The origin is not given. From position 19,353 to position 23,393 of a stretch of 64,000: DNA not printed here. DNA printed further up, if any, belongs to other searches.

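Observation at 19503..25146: Two adjacent, same-strand paralogous GTPases with a septin/GIMAP-like 'DMPG' G3 motif (one 1246 aa, one 432 aa and N-myristoylated)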

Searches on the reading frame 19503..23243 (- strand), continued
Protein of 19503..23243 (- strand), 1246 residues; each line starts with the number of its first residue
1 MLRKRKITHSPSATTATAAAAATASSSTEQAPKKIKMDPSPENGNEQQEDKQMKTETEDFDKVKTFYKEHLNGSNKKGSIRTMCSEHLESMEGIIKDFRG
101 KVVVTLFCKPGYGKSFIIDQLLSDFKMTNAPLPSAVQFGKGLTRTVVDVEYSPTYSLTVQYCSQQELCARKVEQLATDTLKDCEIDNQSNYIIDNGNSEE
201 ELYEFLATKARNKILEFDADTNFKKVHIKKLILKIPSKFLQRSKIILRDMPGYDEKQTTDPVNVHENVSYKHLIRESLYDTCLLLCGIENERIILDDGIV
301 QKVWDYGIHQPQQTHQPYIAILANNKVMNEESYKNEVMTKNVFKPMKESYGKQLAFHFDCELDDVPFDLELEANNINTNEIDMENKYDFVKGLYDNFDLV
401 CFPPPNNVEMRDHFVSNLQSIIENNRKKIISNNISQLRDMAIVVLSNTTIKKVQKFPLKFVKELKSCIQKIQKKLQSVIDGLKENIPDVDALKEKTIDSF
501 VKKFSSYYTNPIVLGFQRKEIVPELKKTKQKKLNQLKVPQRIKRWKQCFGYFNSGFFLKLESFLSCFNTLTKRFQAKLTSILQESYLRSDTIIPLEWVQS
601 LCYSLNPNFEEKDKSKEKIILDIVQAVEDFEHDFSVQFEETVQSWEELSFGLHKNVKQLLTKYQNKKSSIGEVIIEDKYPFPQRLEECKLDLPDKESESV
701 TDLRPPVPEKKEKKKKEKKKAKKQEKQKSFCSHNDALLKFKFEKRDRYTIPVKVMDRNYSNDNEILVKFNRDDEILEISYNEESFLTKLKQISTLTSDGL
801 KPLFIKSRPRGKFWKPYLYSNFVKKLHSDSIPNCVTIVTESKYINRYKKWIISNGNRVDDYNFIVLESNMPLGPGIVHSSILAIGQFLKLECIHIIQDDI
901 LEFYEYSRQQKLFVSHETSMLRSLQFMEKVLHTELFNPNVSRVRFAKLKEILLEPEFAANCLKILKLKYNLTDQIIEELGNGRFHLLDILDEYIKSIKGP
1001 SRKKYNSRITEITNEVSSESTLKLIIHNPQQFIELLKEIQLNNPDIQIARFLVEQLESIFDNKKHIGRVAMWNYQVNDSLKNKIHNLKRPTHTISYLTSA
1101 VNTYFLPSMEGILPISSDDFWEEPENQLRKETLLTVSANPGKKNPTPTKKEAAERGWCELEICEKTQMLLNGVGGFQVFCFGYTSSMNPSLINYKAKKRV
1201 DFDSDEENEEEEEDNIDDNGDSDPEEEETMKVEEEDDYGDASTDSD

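Call 87: list_cluster_members(proteins=[P0001, P0004, P0002, P0003, P0007, P0008, P0010, P0012, P0032, P0011])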
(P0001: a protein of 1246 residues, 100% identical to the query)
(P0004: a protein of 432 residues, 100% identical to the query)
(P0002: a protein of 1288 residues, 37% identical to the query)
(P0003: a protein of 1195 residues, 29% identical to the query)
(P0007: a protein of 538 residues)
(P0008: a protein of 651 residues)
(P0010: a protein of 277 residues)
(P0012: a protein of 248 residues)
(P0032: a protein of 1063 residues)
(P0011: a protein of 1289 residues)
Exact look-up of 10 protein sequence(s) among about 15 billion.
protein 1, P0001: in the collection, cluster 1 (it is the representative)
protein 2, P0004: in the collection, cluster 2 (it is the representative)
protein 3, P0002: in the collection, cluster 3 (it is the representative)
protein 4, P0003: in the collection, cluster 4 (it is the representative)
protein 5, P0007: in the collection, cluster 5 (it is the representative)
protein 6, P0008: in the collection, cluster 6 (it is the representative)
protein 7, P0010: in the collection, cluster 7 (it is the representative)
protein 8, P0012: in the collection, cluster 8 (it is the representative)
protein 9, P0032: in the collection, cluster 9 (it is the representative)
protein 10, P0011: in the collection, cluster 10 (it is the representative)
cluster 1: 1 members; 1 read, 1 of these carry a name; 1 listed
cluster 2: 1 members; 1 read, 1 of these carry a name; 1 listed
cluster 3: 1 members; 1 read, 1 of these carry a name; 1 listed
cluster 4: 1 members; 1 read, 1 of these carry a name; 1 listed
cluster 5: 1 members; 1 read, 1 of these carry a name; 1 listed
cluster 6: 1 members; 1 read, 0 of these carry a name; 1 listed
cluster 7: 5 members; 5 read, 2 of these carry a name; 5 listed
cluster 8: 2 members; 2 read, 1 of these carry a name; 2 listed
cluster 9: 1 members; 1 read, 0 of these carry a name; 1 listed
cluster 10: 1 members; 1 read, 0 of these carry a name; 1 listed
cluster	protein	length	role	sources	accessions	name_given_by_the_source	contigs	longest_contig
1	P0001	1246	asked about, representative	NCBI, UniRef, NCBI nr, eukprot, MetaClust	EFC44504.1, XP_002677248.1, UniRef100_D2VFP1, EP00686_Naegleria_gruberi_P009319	predicted protein [Naegleria gruberi] | Predicted protein n=1 Tax=Naegleria gruberi TaxID=5762 RepID=D2VFP1_NAEGR | uncharacterized protein NAEGRDRAFT_49157 [Naegleria gruberi]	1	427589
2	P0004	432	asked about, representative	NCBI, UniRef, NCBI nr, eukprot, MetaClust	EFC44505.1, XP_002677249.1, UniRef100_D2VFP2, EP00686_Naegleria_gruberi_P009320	predicted protein [Naegleria gruberi] | Predicted protein n=1 Tax=Naegleria gruberi TaxID=5762 RepID=D2VFP2_NAEGR | uncharacterized protein NAEGRDRAFT_58069 [Naegleria gruberi]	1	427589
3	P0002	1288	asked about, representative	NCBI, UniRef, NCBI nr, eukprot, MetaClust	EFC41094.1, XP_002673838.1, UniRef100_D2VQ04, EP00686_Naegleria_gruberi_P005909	hypothetical protein NAEGRDRAFT_80834 [Naegleria gruberi] | Uncharacterized protein n=1 Tax=Naegleria gruberi TaxID=5762 RepID=D2VQ04_NAEGR | uncharacterized protein NAEGRDRAFT_80834 [Naegleria gruberi]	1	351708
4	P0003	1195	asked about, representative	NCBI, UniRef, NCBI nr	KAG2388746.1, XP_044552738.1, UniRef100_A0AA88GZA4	hypothetical protein C9374_000185 [Naegleria lovaniensis] | Uncharacterized protein n=1 Tax=Naegleria lovaniensis TaxID=51637 RepID=A0AA88GZA4_NAELO | uncharacterized protein C9374_000185 [Naegleria lovaniensis]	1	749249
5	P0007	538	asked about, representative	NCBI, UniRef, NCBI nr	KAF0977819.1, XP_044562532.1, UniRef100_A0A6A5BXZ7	hypothetical protein FDP41_003141 [Naegleria fowleri] | Uncharacterized protein n=1 Tax=Naegleria fowleri TaxID=5763 RepID=A0A6A5BXZ7_NAEFO | uncharacterized protein FDP41_003141 [Naegleria fowleri]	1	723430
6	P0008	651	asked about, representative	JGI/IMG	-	-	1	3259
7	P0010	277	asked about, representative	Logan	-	-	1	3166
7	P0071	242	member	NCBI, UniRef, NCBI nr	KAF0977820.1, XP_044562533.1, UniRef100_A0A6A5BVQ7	hypothetical protein FDP41_003142 [Naegleria fowleri] | Uncharacterized protein n=1 Tax=Naegleria fowleri TaxID=5763 RepID=A0A6A5BVQ7_NAEFO | uncharacterized protein FDP41_003142 [Naegleria fowleri]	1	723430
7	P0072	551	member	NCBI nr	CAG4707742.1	unnamed protein product [Naegleria fowleri]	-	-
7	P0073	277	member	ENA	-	-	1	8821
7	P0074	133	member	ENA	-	-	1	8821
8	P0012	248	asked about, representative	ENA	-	-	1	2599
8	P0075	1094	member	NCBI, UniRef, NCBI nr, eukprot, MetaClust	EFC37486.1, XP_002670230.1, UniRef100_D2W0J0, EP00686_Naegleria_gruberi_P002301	predicted protein [Naegleria gruberi] | Predicted protein n=1 Tax=Naegleria gruberi TaxID=5762 RepID=D2W0J0_NAEGR | uncharacterized protein NAEGRDRAFT_74876 [Naegleria gruberi]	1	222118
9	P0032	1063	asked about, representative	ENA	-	-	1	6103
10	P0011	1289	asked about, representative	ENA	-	-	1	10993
